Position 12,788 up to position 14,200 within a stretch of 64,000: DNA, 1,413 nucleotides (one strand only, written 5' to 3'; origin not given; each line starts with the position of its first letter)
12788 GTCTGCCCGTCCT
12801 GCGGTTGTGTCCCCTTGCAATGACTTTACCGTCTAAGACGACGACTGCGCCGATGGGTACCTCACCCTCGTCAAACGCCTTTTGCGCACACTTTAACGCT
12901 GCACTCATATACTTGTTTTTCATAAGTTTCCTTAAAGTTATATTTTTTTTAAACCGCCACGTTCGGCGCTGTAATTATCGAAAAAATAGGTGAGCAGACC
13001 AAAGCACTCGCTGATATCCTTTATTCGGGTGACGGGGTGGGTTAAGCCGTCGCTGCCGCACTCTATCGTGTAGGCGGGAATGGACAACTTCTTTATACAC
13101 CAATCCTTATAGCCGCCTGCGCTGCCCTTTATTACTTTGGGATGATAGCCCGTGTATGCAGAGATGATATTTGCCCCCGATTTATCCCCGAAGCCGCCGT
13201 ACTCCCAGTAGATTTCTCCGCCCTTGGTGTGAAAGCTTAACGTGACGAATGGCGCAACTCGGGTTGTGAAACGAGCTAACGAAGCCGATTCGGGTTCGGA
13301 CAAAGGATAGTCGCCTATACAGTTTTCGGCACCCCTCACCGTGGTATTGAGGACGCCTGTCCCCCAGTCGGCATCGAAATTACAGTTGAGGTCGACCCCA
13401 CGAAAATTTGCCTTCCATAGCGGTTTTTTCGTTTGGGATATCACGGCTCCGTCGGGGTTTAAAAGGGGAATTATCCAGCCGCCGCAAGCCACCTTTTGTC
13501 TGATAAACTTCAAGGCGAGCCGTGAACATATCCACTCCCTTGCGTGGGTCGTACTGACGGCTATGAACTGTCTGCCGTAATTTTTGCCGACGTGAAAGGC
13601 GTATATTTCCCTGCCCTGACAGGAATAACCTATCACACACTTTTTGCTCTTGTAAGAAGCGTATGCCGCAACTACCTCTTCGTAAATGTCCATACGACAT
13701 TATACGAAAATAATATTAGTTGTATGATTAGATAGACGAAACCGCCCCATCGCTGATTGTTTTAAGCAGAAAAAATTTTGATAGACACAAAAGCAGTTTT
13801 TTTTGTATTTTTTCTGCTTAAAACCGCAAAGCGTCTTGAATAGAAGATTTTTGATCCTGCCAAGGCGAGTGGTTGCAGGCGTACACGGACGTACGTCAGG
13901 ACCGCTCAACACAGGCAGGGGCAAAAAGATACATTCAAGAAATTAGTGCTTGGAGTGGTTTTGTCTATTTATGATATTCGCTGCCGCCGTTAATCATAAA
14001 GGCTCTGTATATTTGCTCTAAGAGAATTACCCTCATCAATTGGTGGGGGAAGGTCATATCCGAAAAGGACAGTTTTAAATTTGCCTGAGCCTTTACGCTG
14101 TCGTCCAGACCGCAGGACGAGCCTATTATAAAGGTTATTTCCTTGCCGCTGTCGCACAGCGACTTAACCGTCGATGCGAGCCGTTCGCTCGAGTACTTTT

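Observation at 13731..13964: Previously unnoticed structured repeat family that sits right after stop codons (copy A compared with copy B)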

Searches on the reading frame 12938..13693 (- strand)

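Call 31: search_protein_families(library=pfam, proteins=[window:12938-13693:-])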
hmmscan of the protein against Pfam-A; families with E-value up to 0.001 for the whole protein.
window:12938-13693:- (251 aa): 1 family
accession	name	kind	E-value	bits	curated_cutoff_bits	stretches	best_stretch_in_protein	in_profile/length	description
PF00246.29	Peptidase_M14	-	3.2e-26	93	21.6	1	16-166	16-193/286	Zinc carboxypeptidase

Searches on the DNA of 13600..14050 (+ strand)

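Call 8: search_rna_families(source=window, start=13600, end=14050, threshold=evalue, max_evalue=10)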
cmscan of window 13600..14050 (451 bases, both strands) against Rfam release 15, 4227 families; matches with E-value up to 10: 19.
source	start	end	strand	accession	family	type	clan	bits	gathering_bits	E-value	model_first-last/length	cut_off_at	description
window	13759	13824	+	RF03616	MIR1888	Gene; miRNA;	-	22.5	72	0.062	18-85/101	no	MIR1888 microRNA precursor family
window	13757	13826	+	RF00826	mir-55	Gene; miRNA;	-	21.4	53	0.064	1-74/74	no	mir-55 microRNA precursor family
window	13758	13825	+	RF03743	MIR7696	Gene; miRNA;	-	21.3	83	0.16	1-88/88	no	MIR7696 microRNA precursor family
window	13755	13829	+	RF03926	MIR1435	Gene; miRNA;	-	21.3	94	0.98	1-186/186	no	MIR1435 microRNA precursor family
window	13759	13824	-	RF04134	MIR7504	Gene; miRNA;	-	19.6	83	0.83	1-124/124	no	MIR7504 microRNA precursor family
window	13759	13824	-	RF03616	MIR1888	Gene; miRNA;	-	19.3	72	0.46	18-85/101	no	MIR1888 microRNA precursor family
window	13759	13824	+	RF03940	MIR9563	Gene; miRNA;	-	19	90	0.55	25-103/127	no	MIR9563 microRNA precursor family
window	13757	13822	-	RF04343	Plastid-psbA-2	Cis-reg;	CL00153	18.1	55.8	0.94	1-60/60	no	Plastid-psbA-2 3UTR RNA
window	13759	13824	+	RF03912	mir-4659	Gene; miRNA;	-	17.9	92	0.82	16-58/73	no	mir-4659 microRNA precursor family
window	13759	13824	-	RF03912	mir-4659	Gene; miRNA;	-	17.3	92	1.2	16-58/73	no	mir-4659 microRNA precursor family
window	13708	13815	+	RF01459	rliE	Gene; sRNA;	-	17.1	90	2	84-195/222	no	Listeria sRNA rliE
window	13759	13824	-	RF04128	MIR8562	Gene; miRNA;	-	16.3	211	1.3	1-242/242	no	MIR8562 microRNA precursor family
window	13693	13804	+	RF02083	OrzO-P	Gene; antitoxin;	-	15.8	60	6.2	1-76/76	no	OrzO-P RNA antitoxin family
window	13759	13824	-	RF04157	MIR9486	Gene; miRNA;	-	15.4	100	2.9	32-89/119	no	MIR9486 microRNA precursor family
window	13758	13825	+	RF04239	mir-4679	Gene; miRNA;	-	15.2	88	6.1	1-75/75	no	mir-4679 microRNA precursor family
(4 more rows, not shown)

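Call 25: search_dna_similar(query=window:13733-13967:+, collection=plasmids, mode=distant, max_evalue=0.01)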
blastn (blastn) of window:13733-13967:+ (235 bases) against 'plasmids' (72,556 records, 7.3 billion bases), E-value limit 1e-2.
No match.

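Call 26: search_dna_similar(query=window:13733-13967:+, collection=phages, mode=distant, max_evalue=0.01)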
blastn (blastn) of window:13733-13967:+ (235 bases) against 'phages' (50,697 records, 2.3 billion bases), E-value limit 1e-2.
No match.
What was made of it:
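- Tried and rejected: No match (calls 25, 26).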

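Call 66: build_rna_model(alignment_id=A3, structure=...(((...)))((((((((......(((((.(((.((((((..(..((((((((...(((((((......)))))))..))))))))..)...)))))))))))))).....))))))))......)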
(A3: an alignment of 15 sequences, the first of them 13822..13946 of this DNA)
Model R1 built from alignment A3 (15 sequences, 127 columns); structure: as given.
model positions 125; base pairs 41; branch points 1; effective number of sequences 0.83; information 0.589 bits per position. Calibrated on 0.2 Mb of random sequence (short: E-values are rough).
structure used (alignment columns):
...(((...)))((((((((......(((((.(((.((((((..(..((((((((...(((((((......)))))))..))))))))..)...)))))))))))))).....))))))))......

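Call 67: search_with_rna_model(model_id=R1, sources=[window, L001, L002, L003, L004, L005, L006, L007, L008, L009, L010, L011, L012, L013, L014, L015, L023, L024, L025, L026, L027, L038, L039, L040, L041, L042], max_evalue=1)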
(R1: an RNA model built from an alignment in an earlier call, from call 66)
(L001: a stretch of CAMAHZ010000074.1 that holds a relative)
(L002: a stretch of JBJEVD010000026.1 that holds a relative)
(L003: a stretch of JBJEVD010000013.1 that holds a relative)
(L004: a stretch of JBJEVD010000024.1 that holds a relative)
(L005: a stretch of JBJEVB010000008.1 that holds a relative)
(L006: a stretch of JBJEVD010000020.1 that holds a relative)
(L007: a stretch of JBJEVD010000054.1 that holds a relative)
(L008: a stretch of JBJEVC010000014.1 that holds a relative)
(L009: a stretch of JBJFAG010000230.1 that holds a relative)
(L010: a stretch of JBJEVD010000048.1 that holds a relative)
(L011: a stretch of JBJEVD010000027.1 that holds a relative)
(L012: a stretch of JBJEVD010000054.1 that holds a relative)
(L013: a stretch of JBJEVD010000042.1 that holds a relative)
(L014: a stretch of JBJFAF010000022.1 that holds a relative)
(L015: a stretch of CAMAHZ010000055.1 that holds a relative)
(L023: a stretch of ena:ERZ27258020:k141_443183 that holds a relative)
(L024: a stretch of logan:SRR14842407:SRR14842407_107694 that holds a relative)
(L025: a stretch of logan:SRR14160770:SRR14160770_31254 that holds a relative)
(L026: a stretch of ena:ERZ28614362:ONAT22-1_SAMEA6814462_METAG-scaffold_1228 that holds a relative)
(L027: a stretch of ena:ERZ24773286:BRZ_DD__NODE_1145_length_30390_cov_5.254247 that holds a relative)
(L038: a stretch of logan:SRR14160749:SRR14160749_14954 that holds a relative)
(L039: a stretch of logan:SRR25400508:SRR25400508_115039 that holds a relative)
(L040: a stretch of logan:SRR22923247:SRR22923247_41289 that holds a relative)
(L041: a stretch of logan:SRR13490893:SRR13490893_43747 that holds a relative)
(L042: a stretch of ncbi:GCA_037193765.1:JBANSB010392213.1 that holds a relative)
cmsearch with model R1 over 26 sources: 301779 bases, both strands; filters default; matches with E-value up to 1: 38.
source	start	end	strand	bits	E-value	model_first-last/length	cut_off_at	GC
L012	457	581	-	150.7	6.9e-37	1-125/125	no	0.48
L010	1537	1661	+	148.8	2.2e-36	1-125/125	no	0.49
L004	3840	3964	+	147.8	4.1e-36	1-125/125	no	0.47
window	13822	13946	+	146.2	1.1e-35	1-125/125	no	0.49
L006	3754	3878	-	145.1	2.2e-35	1-125/125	no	0.5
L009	2761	2885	+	144.8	2.6e-35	1-125/125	no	0.5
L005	3111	3235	+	144.2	3.6e-35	1-125/125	no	0.46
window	40189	40313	+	143.9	4.3e-35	1-125/125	no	0.48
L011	6258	6382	-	142.9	8.1e-35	1-125/125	no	0.47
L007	4385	4510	-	142.6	1e-34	1-125/125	no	0.47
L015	7580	7705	+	139.5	6.7e-34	1-125/125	no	0.48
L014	4150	4274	+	138.4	1.3e-33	1-125/125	no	0.47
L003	2769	2893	+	134.7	1.2e-32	1-125/125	no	0.49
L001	145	271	+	134.4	1.5e-32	1-125/125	no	0.48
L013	7352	7478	+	130.8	1.4e-31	1-125/125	no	0.44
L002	4425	4550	+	125.7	3.1e-30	1-125/125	no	0.42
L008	1099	1224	+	125.3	3.9e-30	1-125/125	no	0.41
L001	32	141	-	29.3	0.00014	1-125/125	no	0.4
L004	3846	3968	-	28.6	0.00021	1-125/125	no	0.46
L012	453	575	+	28.4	0.00024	1-125/125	no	0.47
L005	3117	3239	-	28.2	0.00026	1-125/125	no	0.45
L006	3749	3872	+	28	0.0003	1-125/125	no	0.48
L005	3008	3109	-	28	0.0003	16-116/125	no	0.41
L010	1543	1665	-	27.3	0.00047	1-125/125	no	0.48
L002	4431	4554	-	26.3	0.00086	1-125/125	no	0.4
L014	4156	4276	-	24.9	0.002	1-125/125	no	0.45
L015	7586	7709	-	22.6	0.0084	1-125/125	no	0.48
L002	4352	4392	-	22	0.012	46-86/125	no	0.41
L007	4391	4498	+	20.8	0.024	13-119/125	no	0.47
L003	2775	2897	-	20.8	0.025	1-125/125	no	0.48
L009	2767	2887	-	20.5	0.03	1-125/125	no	0.48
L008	1105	1228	-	20.1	0.038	1-125/125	no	0.4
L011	6256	6376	+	18.9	0.079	1-125/125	no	0.46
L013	7281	7318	-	18.7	0.087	47-85/125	no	0.55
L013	7358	7482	-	17.9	0.15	1-125/125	no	0.43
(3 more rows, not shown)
